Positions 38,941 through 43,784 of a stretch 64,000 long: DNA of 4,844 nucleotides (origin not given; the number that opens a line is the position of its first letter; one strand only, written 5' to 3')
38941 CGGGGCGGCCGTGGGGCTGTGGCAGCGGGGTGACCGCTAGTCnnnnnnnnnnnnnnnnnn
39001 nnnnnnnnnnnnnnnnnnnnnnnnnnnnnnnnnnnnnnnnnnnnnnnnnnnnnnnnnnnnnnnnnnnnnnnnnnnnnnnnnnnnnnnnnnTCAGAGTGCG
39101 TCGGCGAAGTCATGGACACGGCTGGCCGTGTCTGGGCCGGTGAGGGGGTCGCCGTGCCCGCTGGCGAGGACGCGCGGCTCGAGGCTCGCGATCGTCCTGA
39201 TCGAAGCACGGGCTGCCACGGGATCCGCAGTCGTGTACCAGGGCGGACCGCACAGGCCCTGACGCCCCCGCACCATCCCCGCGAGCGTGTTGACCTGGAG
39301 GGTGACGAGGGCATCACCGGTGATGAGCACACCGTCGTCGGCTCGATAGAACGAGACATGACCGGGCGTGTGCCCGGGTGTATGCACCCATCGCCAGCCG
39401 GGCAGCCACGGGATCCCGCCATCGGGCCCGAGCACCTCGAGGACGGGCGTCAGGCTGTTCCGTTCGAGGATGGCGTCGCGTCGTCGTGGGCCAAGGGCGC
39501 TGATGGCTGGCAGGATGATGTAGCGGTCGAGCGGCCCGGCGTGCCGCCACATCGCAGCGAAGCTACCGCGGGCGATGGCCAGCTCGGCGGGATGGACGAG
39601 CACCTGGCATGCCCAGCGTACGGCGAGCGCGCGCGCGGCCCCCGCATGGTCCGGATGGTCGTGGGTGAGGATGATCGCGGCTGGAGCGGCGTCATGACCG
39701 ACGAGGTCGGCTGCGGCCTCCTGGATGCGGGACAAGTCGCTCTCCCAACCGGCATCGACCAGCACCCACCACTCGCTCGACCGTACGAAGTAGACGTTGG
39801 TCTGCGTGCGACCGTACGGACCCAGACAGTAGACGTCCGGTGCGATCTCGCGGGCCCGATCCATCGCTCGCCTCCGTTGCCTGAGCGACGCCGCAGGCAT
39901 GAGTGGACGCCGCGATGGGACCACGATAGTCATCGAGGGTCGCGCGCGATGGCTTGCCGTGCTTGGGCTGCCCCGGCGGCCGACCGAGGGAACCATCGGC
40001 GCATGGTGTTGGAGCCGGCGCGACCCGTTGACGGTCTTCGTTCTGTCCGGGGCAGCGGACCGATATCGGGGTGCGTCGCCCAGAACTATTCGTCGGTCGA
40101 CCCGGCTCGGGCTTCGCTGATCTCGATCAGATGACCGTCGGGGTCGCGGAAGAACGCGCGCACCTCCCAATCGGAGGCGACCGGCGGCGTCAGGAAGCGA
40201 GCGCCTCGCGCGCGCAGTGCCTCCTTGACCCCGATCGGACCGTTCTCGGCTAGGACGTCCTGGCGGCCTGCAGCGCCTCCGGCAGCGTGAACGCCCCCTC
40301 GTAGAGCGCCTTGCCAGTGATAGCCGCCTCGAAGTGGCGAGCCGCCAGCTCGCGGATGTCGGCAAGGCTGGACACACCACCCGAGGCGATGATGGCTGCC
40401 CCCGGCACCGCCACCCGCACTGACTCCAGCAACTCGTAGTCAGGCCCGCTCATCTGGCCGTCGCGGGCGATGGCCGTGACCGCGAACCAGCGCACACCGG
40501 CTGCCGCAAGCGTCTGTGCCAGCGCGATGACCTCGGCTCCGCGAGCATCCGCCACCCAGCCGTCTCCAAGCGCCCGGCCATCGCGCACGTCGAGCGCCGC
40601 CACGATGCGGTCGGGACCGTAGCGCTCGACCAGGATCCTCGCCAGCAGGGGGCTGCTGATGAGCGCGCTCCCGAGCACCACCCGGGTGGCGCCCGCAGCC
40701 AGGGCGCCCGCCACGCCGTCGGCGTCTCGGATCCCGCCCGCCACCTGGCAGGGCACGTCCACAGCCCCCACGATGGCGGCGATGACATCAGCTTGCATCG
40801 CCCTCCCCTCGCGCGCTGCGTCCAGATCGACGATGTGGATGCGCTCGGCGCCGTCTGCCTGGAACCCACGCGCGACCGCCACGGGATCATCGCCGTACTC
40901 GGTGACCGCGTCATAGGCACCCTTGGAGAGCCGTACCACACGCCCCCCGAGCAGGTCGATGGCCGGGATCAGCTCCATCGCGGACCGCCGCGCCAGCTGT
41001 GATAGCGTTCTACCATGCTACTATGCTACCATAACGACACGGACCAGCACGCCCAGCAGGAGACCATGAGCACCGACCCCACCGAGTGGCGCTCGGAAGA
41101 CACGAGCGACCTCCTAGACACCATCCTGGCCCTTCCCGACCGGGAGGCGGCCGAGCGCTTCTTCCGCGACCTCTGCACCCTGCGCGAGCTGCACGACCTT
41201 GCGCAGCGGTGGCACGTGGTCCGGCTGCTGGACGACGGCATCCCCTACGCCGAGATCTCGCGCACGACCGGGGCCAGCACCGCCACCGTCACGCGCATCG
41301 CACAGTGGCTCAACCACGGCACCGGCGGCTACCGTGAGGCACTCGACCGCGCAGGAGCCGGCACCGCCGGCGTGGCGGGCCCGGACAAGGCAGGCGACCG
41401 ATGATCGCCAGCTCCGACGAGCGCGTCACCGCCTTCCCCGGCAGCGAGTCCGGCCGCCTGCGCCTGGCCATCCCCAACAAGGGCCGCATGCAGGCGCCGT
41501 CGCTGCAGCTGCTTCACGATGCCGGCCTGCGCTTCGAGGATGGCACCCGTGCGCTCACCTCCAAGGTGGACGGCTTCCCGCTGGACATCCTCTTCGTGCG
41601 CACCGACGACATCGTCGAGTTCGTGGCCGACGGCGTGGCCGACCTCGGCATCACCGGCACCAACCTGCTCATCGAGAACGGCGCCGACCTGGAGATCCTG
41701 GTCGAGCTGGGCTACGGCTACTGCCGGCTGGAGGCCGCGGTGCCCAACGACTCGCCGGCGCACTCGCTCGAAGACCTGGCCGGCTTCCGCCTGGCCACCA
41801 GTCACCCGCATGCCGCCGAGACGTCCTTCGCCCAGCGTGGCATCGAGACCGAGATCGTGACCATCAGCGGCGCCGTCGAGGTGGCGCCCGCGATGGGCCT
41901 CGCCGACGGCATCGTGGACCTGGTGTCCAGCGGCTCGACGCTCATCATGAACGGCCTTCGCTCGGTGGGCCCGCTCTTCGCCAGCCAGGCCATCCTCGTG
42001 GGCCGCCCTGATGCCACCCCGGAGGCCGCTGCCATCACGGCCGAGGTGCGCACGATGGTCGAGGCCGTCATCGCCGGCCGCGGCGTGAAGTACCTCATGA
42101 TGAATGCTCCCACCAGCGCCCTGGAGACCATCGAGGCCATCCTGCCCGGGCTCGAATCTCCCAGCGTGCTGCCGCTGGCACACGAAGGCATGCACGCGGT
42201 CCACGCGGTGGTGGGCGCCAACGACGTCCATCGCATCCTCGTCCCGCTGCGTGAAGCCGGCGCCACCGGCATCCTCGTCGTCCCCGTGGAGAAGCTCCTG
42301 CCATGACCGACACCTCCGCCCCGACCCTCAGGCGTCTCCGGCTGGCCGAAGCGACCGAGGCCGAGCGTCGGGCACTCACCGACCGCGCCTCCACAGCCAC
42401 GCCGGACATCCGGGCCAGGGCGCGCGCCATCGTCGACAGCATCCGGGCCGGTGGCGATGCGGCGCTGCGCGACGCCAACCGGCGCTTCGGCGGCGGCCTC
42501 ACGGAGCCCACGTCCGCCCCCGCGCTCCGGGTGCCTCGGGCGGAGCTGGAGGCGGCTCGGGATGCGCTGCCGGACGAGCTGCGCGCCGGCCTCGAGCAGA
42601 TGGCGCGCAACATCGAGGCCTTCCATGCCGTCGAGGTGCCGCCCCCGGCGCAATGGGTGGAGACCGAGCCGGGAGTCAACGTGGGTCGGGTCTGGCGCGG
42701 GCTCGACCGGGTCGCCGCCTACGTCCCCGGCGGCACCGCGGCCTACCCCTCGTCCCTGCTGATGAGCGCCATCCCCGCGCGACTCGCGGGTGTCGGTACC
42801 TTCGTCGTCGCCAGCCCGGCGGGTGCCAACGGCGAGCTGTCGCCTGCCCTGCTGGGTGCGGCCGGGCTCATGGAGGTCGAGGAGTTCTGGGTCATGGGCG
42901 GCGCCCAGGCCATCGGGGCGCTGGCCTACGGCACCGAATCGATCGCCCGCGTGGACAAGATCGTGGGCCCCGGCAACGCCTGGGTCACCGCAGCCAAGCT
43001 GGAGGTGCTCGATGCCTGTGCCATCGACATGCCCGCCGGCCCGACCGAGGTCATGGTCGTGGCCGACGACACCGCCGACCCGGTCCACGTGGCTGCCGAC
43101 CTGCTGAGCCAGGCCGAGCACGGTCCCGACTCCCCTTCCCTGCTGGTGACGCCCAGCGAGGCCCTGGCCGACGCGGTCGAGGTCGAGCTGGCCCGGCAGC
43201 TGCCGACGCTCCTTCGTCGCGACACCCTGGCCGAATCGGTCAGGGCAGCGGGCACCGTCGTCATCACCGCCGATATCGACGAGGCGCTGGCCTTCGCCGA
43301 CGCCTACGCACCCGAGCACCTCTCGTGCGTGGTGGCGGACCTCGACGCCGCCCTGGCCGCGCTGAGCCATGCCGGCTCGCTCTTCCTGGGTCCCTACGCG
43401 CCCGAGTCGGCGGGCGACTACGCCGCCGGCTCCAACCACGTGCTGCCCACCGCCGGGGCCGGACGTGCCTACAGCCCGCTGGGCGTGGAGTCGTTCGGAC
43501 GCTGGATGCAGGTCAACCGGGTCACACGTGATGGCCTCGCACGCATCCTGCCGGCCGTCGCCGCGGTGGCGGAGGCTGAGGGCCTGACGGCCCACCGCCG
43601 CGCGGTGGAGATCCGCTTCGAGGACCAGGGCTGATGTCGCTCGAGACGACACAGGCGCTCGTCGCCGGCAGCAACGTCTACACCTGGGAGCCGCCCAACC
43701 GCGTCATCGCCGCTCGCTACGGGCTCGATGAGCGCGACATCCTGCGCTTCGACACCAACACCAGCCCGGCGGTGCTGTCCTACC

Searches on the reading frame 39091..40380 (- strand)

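Call 27: search_protein_families(library=pfam, proteins=[window:39091-40380:-], max_evalue=0.001)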
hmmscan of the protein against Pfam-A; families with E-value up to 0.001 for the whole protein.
window:39091-40380:- (429 aa): 2 families
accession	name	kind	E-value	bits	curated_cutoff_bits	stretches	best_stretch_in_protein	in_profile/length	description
PF00753.33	Lactamase_B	-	2.9e-28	99.6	22.7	1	190-409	2-196/196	Metallo-beta-lactamase superfamily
PF12706.13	Lactamase_B_2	-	2.7e-05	24.3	27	1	205-263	2-63/200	Beta-lactamase superfamily domain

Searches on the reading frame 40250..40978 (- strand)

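Call 27: search_protein_families(library=pfam, proteins=[window:40250-40978:-], max_evalue=0.001)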
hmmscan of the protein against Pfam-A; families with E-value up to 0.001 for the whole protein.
window:40250-40978:- (242 aa): 3 families
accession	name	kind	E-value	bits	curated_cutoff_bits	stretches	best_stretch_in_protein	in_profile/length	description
PF00977.27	His_biosynth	-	2.9e-65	220.4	23.6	1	3-231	2-228/228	Histidine biosynthesis protein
PF03060.21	NMO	-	2.8e-06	27.4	28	1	27-107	154-226/331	Nitronate monooxygenase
PF01207.24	Dus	-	0.00011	21.9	20.4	0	149-214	139-205/311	Dihydrouridine synthase (Dus)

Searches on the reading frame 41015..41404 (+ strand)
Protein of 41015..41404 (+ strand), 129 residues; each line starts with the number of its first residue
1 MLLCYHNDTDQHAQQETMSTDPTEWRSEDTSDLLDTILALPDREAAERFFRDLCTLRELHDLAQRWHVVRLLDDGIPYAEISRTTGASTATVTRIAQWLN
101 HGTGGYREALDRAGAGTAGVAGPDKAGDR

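Call 27: search_protein_families(library=pfam, proteins=[window:41015-41404:+], max_evalue=0.001)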
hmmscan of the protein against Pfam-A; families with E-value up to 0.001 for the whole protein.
window:41015-41404:+ (129 aa): 2 families
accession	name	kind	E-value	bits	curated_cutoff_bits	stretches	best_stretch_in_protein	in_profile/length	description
PF01371.25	Trp_repressor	-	1.7e-24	86.1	27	1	31-112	4-86/88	Trp repressor protein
PF13384.12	HTH_23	-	1.8e-08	34.4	24.6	1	61-102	3-45/50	Homeodomain-like domain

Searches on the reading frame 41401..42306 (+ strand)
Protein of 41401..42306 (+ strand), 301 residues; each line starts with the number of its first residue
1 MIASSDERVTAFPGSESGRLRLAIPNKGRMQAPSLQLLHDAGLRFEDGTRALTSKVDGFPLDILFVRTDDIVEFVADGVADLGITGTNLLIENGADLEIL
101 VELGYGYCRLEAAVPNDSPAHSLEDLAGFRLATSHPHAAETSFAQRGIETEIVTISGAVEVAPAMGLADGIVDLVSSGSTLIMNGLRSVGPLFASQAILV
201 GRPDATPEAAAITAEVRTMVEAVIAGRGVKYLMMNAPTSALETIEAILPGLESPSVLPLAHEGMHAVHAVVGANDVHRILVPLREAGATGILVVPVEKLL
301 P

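Call 21: search_protein_families(library=pfam, proteins=[window:41401-42306:+], max_evalue=0.0001)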
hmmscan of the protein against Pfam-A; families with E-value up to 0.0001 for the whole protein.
window:41401-42306:+ (301 aa): 2 families
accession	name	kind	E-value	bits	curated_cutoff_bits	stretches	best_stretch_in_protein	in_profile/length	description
PF01634.23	HisG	-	1.1e-43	149.3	25.5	1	67-211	1-147/158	ATP phosphoribosyltransferase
PF08029.16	HisG_C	-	3.6e-22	78.7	23.5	1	228-298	3-73/73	HisG, C-terminal domain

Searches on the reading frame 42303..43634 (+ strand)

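Call 21: search_protein_families(library=pfam, proteins=[window:42303-43634:+], max_evalue=0.0001)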
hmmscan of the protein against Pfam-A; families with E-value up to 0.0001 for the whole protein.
window:42303-43634:+ (443 aa): 1 family
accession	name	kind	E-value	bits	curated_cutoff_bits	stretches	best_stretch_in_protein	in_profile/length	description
PF00815.25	Histidinol_dh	-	1.4e-147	492.4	27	1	28-439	3-411/411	Histidinol dehydrogenase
